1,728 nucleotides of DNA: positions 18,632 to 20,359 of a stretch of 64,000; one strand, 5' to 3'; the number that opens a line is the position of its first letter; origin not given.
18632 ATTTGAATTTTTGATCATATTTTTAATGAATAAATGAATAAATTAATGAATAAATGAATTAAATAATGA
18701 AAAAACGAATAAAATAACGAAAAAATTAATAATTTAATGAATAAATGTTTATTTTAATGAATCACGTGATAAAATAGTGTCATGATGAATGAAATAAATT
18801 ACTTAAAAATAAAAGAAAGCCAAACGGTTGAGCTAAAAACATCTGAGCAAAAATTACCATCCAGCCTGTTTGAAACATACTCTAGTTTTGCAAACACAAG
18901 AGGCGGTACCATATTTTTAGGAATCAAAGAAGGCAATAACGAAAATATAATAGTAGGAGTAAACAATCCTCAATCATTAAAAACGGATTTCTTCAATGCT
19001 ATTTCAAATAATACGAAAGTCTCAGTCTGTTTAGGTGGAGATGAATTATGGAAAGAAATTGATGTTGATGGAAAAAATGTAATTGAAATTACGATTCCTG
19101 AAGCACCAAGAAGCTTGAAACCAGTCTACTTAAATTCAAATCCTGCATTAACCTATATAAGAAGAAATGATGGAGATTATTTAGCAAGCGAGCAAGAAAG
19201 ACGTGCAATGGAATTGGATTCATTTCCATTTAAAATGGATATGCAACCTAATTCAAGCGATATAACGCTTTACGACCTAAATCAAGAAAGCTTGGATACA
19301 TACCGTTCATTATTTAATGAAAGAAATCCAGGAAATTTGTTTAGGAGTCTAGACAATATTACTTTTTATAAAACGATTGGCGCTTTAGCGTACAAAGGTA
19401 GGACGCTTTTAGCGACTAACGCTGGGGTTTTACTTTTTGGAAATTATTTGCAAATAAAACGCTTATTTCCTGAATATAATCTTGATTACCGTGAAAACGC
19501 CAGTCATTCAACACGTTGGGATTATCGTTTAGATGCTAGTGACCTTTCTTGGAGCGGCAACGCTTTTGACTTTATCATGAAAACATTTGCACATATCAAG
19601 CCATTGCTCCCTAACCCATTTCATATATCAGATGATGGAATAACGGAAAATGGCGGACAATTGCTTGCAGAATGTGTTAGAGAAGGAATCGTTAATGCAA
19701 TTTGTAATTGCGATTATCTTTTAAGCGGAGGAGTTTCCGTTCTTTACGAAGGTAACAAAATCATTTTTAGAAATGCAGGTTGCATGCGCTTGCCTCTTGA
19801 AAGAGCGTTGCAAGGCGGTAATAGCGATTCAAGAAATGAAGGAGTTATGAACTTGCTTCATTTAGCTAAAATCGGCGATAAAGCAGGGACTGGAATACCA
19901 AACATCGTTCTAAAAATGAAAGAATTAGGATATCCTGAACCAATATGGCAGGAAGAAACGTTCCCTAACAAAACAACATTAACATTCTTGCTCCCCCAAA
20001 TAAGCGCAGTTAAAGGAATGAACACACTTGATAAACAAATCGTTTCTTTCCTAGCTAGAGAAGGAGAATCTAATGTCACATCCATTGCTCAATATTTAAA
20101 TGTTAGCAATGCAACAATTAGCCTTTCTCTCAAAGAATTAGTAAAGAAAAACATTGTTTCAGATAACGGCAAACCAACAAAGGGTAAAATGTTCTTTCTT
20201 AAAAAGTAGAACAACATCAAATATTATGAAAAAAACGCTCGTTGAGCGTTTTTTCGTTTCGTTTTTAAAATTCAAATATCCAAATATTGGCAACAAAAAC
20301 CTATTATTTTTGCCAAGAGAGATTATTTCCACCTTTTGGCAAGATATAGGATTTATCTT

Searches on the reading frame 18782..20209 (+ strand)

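Call 21: search_protein_families(library=pfam, proteins=[window:18782-20209:+], max_evalue=0.00001)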
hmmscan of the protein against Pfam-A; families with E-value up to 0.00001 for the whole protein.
window:18782-20209:+ (475 aa): 3 families
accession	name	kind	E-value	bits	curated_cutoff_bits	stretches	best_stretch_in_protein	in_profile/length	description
PF04326.19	SLFN_AlbA_2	-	1.2e-14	55.3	25.3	1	12-134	1-116/118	Schlafen, AlbA_2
PF13749.12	HATPase_c_4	-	6.8e-07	29.6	26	1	325-393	11-82/89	Putative ATP-dependent DNA helicase recG C-terminal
PF01022.26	HTH_5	-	8.6e-06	26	22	0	419-460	6-46/47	Bacterial regulatory protein, arsR family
